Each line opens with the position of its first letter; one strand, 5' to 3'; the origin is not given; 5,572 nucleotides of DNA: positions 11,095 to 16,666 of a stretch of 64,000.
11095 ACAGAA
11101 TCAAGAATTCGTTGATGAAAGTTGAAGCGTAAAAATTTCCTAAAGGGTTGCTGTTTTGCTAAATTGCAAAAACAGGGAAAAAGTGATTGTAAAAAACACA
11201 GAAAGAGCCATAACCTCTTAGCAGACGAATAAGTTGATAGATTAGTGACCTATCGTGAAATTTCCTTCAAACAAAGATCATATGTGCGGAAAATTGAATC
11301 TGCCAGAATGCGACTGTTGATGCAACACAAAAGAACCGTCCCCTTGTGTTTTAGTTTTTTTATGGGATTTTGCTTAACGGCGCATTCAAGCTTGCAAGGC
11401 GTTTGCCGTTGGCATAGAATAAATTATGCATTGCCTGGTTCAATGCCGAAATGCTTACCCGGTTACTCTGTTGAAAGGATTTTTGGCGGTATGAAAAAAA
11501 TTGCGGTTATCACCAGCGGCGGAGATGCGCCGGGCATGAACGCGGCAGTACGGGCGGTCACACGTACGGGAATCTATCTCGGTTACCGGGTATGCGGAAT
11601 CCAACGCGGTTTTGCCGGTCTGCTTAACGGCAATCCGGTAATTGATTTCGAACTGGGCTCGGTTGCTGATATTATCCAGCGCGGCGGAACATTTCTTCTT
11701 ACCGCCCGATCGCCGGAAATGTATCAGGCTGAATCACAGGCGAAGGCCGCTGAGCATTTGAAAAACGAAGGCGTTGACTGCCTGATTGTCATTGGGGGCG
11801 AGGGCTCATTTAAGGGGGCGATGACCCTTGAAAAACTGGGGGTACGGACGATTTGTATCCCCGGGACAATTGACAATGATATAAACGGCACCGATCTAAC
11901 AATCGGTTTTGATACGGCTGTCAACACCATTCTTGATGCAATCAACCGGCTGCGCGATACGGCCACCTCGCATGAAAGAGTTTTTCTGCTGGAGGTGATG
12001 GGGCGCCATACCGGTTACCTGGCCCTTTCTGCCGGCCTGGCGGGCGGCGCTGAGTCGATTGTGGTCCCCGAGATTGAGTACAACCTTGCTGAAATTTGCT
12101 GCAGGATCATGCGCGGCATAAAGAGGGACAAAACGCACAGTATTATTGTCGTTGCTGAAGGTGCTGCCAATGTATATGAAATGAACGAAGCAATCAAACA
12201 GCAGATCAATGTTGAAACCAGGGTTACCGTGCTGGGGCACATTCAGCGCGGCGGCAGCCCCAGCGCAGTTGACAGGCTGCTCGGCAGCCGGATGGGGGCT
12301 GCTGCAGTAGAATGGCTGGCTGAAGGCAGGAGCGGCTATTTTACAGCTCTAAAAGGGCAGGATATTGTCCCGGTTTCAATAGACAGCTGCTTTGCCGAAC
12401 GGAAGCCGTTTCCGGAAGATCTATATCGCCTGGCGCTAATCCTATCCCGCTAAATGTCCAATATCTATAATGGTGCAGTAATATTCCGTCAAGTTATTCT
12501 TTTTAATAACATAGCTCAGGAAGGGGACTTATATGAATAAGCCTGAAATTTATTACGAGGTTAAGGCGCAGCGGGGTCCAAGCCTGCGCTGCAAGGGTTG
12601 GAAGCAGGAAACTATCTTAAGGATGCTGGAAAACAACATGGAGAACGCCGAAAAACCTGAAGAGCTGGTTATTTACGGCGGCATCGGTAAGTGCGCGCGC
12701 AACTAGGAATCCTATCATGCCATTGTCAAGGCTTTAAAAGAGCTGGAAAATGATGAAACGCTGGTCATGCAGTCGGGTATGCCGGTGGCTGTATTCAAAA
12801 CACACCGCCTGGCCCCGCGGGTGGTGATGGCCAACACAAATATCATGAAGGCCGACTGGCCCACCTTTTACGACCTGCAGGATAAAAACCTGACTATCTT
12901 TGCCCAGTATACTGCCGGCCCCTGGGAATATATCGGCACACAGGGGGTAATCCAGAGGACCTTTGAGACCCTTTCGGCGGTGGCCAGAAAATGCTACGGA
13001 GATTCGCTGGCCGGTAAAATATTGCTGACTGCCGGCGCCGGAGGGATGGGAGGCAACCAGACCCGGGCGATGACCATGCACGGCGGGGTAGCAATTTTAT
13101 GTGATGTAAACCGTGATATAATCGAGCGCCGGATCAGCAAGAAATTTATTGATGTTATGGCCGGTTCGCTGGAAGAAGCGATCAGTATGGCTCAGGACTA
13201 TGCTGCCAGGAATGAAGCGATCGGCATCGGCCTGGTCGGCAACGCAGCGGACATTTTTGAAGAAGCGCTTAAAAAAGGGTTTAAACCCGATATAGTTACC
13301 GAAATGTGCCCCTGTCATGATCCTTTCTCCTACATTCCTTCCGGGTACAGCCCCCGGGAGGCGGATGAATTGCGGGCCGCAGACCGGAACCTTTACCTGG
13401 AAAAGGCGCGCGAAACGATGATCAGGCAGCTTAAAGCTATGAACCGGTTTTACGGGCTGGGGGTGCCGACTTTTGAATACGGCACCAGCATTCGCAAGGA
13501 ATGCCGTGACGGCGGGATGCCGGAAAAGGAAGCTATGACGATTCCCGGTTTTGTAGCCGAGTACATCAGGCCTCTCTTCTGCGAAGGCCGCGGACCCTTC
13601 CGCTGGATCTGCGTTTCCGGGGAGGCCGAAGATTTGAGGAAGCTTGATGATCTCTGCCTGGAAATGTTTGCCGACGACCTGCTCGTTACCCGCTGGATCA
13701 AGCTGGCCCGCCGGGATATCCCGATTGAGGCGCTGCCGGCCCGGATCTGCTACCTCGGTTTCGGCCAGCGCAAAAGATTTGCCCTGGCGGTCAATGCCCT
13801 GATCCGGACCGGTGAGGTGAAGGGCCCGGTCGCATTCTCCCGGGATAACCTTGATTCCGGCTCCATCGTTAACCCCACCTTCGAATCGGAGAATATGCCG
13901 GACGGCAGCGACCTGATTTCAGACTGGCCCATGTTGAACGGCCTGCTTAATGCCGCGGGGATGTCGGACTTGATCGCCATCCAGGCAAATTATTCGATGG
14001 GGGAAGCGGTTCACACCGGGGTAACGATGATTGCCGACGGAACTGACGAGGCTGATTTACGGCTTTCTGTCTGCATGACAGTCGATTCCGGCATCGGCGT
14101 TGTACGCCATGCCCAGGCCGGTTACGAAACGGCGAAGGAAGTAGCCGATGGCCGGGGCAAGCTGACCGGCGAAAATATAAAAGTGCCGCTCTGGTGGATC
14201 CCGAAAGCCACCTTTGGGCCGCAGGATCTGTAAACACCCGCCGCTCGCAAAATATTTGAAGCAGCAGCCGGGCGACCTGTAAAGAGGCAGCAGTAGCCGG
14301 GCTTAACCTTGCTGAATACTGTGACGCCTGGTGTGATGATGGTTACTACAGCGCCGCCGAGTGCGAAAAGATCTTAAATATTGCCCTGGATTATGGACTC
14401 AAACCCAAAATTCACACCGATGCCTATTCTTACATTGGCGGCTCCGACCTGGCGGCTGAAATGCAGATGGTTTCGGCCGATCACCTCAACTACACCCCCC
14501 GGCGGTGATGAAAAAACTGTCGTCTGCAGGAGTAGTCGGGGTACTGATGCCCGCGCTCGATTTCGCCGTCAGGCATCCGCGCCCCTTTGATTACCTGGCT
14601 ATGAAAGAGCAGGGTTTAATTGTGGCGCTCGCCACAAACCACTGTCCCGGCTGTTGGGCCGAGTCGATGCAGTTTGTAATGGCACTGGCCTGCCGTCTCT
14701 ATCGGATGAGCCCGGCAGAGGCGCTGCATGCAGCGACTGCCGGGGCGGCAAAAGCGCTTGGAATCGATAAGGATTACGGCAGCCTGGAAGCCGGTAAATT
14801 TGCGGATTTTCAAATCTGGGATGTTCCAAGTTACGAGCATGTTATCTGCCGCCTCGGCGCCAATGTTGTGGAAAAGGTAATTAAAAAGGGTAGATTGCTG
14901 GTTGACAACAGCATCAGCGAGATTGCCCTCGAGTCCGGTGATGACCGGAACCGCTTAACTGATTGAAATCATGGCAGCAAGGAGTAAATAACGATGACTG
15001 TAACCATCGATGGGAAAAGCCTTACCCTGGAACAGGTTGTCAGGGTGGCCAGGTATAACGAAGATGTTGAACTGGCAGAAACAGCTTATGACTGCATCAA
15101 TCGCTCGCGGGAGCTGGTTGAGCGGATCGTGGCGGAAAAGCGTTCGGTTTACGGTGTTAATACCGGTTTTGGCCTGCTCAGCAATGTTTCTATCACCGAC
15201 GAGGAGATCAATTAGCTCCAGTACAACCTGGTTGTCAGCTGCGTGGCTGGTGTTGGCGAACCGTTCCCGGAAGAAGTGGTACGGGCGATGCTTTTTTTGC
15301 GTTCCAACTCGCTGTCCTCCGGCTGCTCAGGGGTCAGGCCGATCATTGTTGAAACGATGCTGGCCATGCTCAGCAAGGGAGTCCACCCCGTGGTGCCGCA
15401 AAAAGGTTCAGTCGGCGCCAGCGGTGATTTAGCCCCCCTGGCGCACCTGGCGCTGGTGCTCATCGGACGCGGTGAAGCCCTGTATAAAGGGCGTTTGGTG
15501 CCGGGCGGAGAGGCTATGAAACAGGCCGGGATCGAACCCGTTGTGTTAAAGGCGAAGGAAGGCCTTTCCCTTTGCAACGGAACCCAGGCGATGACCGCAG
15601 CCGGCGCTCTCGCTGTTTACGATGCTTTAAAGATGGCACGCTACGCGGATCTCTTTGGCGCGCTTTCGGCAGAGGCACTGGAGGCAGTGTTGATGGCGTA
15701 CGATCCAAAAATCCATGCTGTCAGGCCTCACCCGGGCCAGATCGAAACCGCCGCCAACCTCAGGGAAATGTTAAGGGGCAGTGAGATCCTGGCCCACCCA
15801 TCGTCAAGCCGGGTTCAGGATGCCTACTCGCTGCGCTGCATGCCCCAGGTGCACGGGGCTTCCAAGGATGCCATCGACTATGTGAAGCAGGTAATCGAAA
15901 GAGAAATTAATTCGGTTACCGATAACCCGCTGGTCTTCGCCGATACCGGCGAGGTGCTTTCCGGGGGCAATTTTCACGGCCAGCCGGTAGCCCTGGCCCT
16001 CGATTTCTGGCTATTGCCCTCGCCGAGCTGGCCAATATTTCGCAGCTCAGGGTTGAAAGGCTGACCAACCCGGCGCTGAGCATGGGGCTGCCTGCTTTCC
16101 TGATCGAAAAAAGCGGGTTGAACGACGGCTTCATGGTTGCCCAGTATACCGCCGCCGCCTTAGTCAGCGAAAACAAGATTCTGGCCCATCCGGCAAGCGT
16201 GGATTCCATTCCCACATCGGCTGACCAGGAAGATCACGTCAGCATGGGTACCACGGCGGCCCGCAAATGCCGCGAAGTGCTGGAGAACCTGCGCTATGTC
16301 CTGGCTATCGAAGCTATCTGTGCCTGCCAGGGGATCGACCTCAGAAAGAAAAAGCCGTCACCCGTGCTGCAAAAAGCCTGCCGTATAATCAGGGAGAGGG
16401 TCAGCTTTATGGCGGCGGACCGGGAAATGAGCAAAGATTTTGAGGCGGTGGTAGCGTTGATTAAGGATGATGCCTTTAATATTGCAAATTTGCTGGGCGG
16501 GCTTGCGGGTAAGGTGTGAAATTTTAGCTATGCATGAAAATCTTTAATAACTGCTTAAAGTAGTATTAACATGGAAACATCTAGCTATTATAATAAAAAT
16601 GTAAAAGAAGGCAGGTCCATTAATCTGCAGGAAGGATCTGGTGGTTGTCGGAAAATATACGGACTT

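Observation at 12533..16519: Decaying histidine-utilisation operon: hutU and hutH each carry an in-frame TAG; hutI is half-deleted and frameshifted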

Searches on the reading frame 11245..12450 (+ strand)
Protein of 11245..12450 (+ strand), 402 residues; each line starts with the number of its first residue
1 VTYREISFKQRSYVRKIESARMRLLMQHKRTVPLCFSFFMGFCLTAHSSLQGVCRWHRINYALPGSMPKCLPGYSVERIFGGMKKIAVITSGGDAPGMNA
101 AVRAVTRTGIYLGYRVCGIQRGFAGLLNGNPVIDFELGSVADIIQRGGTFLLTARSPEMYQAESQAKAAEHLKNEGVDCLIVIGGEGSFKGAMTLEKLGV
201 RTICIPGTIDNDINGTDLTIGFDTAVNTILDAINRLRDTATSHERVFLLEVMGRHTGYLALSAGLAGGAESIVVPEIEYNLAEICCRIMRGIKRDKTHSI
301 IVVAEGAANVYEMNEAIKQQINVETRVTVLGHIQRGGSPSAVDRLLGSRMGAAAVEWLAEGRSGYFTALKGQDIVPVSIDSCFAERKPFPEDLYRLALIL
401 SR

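Call 7: search_protein_families(library=pfam, proteins=[window:11245-12450:+])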
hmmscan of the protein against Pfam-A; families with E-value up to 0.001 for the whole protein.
window:11245-12450:+ (402 aa): 1 family
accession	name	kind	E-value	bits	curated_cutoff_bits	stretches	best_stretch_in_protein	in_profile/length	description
PF00365.25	PFK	-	3.8e-107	358.2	30.9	1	85-358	1-277/277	Phosphofructokinase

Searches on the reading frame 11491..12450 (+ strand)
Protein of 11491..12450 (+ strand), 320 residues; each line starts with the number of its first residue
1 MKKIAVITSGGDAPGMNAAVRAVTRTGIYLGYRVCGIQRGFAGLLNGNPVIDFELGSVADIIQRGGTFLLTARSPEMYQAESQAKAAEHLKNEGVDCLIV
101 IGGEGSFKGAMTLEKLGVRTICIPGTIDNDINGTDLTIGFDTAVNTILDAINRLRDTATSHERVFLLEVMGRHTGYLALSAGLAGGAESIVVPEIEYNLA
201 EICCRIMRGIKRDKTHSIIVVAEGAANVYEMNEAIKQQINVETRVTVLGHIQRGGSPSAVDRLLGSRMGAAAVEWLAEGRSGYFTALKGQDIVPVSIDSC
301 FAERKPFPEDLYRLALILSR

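Call 14: find_encoding_contigs(protein=window:11491-12450:+, flank=10000, max_places=10)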
Protein window:11491-12450:+ (320 aa): no gene with exactly this product is on record in the collection.

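Call 50: find_homologous_proteins(query=window:11491-12450:+, max_evalue=1e-80)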
Query window:11491-12450:+ (320 aa): 5713 proteins with E <= 1e-80 among 8000 candidates; the best 120 are listed.
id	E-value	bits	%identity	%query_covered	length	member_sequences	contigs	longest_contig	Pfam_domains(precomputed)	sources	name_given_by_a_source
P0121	1.2e-206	703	100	100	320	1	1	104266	PF00365.26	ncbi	-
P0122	1.4e-189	647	91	100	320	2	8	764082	PF00365.26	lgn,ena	-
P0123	2.7e-186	636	90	100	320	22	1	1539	PF00365.26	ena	-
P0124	1.3e-180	617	86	100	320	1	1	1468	PF00365.26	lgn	-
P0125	1.8e-180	617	86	100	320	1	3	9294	PF00365.26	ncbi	-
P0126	8.2e-180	615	84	100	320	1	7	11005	PF00365.26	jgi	jgi:6-phosphofructokinase 1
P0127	3.5e-179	613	85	100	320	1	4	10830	PF00365.26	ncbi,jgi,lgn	jgi:6-phosphofructokinase 1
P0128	8.0e-179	612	84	100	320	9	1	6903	PF00365.26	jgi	-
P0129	4.7e-178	609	84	100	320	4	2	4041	PF00365.26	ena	-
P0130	1.0e-172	592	83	100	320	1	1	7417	PF00365.26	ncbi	-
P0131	3.1e-153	528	74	100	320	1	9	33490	PF00365.26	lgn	-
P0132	5.7e-152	523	73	100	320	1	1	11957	PF00365.26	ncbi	-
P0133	9.3e-152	523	89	84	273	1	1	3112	PF00365.26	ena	-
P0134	1.6e-151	522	74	100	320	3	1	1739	PF00365.26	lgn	-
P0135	3.0e-150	518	73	100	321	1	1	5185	PF00365.26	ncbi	-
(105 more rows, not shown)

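Call 51: find_encoding_contigs(protein=P0121, flank=10000, max_places=5)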
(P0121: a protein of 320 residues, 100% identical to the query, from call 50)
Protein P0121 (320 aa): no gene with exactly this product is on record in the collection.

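Call 52: list_cluster_members(proteins=[P0121, P0122])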
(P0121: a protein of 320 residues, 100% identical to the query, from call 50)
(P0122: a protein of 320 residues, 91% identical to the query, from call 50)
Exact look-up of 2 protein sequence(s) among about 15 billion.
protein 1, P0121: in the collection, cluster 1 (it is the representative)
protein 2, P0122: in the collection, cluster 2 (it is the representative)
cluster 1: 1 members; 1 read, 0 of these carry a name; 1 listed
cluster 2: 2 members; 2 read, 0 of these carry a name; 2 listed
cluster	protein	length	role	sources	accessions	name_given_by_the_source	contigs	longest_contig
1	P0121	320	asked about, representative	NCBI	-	-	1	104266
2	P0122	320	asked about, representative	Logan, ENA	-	-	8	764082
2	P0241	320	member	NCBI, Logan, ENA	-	-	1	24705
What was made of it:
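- It is a single NCBI contig of 104 kb that carries an identical PFK (calls 50, 52).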

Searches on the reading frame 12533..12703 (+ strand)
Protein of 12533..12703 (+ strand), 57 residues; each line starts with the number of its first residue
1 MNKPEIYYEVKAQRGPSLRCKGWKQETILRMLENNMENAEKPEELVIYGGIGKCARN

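Call 7: search_protein_families(library=pfam, proteins=[window:12533-12703:+])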
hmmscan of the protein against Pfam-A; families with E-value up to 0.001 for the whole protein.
window:12533-12703:+ (57 aa): 1 family
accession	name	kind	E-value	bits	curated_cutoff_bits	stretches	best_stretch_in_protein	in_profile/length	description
PF17391.7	Urocanase_N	-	2.4e-13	50.5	23.2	1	10-57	1-50/127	Urocanase N-terminal domain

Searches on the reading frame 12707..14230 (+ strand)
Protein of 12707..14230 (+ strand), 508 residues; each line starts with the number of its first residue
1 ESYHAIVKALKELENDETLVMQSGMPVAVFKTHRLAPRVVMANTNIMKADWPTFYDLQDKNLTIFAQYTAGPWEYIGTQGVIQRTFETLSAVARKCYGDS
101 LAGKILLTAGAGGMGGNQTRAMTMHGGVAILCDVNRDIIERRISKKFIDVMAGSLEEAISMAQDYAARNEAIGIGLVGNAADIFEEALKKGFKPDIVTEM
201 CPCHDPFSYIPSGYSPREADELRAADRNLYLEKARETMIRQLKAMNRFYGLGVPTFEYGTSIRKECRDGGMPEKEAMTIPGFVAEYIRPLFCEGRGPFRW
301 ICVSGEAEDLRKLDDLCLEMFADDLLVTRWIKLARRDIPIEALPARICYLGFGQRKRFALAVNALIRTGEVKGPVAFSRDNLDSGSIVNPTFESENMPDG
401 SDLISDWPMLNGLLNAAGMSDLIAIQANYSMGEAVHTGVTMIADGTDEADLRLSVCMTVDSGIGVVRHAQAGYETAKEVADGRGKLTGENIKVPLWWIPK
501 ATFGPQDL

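Call 7: search_protein_families(library=pfam, proteins=[window:12707-14230:+])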
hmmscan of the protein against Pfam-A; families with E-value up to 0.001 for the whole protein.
window:12707-14230:+ (508 aa): 3 families
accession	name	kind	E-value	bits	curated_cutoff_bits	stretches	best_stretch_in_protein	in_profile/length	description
PF17392.7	Urocanase_C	-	7e-71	238.1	23.6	1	289-480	1-194/196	Urocanase C-terminal domain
PF01175.24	Urocanase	-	1.8e-66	224.2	23.2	1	77-286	1-209/209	Urocanase Rossmann-like domain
PF17391.7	Urocanase_N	-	1.2e-20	74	23.2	1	2-73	53-126/127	Urocanase N-terminal domain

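Call 12: find_encoding_contigs(protein=window:12767-14230:+, flank=6000, max_places=10)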
Protein window:12767-14230:+ (488 aa): no gene with exactly this product is on record in the collection.
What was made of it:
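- Tried and rejected: Exact look-ups of the hutU fragment, of PFK and of the 100%-identical entry P0121 returned nothing (calls 12, 14, 51).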

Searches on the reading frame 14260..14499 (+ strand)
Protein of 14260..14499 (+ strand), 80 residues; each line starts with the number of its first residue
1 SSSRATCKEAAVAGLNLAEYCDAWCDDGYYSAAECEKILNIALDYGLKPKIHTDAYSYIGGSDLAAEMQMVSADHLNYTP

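Call 7: search_protein_families(library=pfam, proteins=[window:14260-14499:+])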
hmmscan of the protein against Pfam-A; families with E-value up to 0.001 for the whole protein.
window:14260-14499:+ (80 aa): 0 families

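Call 32: search_protein_families(library=ncbifam, proteins=[window:14260-14499:+], max_evalue=0.01)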
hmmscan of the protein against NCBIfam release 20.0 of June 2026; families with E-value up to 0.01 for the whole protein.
window:14260-14499:+ (80 aa): 1 family
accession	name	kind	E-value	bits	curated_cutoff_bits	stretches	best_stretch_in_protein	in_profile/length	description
TIGR01224.1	hutI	equivalog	1e-15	57.5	298.15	1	12-78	176-242/377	imidazolonepropionase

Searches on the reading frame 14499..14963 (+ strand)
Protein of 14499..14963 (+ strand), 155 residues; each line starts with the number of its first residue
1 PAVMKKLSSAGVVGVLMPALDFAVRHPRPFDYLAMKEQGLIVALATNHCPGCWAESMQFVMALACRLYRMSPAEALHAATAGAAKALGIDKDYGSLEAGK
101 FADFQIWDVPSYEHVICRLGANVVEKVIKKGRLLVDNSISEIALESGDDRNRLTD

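Call 7: search_protein_families(library=pfam, proteins=[window:14499-14963:+])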
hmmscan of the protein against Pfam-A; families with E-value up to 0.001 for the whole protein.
window:14499-14963:+ (155 aa): 2 families
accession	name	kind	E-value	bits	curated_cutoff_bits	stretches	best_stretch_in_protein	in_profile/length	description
PF01979.26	Amidohydro_1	-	2.5e-16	60.3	25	1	34-133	238-344/345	Amidohydrolase family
PF07969.17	Amidohydro_3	-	1e-08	35.5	29.7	1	32-134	359-471/472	Amidohydrolase family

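Call 32: search_protein_families(library=ncbifam, proteins=[window:14499-14963:+], max_evalue=0.01)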
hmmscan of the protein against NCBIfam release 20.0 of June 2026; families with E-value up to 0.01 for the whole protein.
window:14499-14963:+ (155 aa): 21 families
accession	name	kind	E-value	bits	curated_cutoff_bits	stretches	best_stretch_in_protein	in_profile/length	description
TIGR01224.1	hutI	equivalog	1.2e-32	113.1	298.15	1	4-132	248-376/377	imidazolonepropionase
NF006055.0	PRK08203.1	equivalog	2e-07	29.9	532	1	66-114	350-397/455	8-oxoguanine deaminase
TIGR02967.1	guan_deamin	equivalog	2.5e-07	30.1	375.4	1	34-119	283-372/401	guanine deaminase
NF006549.0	PRK09045.1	equivalog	2.5e-07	29.7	540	1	70-111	341-382/444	TRZ/ATZ family hydrolase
NF051886.1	XaaProDiPepCaul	equivalog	2.6e-07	30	500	1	68-110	334-376/398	Xaa-Pro dipeptidase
NF006679.0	PRK09228.1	subfamily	3.5e-07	29.3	351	1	31-114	305-392/433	guanine deaminase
NF004801.0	PRK06151.1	subfamily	1e-05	24.6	416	1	31-110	322-404/491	chlorohydrolase family protein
NF005557.0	PRK07228.1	equivalog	1.8e-05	23.6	522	1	69-127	336-393/445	5'-deoxyadenosine deaminase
NF005211.0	PRK06687.1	equivalog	0.00038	19.3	703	1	74-107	338-371/419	TRZ/ATZ family protein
TIGR00221.1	nagA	equivalog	0.00041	19.4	225.65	1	70-108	329-367/380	N-acetylglucosamine-6-phosphate deacetylase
NF006056.0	PRK08204.1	subfamily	0.00058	18.7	391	1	69-106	341-378/449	hypothetical protein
NF012037.0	PRK15493.1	equivalog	0.0016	17.3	779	1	74-114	339-378/435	bifunctional S-methyl-5'-thioadenosine deaminase/S-adenosylhomocysteine deaminase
TIGR02022.1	hutF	equivalog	0.0025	16.6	413.05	1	69-128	356-412/455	formimidoylglutamate deiminase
NF008371.0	PRK11170.1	equivalog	0.0031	16.4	483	1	72-108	328-364/382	N-acetylglucosamine-6-phosphate deacetylase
NF006689.0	PRK09237.1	equivalog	0.0035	16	371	1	71-113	300-341/383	amidohydrolase/deacetylase family metallohydrolase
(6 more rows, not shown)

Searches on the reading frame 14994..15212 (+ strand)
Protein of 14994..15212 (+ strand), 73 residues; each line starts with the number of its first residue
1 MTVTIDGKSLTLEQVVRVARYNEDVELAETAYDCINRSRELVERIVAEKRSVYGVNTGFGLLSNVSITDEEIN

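Call 7: search_protein_families(library=pfam, proteins=[window:14994-15212:+])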
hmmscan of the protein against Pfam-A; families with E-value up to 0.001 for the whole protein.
window:14994-15212:+ (73 aa): 1 family
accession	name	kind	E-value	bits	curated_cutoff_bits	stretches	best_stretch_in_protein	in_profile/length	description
PF00221.24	Lyase_aromatic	-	2.3e-17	63.3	27.3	1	10-72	1-63/466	Aromatic amino acid lyase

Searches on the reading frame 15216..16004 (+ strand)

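Call 7: search_protein_families(library=pfam, proteins=[window:15216-16004:+])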
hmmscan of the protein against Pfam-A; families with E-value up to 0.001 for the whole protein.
window:15216-16004:+ (263 aa): 1 family
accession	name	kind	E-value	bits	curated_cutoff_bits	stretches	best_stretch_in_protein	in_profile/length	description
PF00221.24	Lyase_aromatic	-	4.3e-121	405.3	27.3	1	1-263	66-332/466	Aromatic amino acid lyase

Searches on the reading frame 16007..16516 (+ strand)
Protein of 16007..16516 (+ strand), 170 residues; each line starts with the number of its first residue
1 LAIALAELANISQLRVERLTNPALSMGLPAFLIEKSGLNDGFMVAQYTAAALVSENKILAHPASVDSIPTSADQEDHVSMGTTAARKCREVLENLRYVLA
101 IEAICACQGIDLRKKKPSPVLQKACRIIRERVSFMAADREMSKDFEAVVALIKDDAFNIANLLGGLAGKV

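Call 7: search_protein_families(library=pfam, proteins=[window:16007-16516:+])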
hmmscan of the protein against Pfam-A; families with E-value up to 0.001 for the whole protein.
window:16007-16516:+ (170 aa): 1 family
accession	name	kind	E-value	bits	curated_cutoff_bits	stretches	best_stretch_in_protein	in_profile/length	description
PF00221.24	Lyase_aromatic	-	5.8e-52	177.4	27.3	1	1-130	334-466/466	Aromatic amino acid lyase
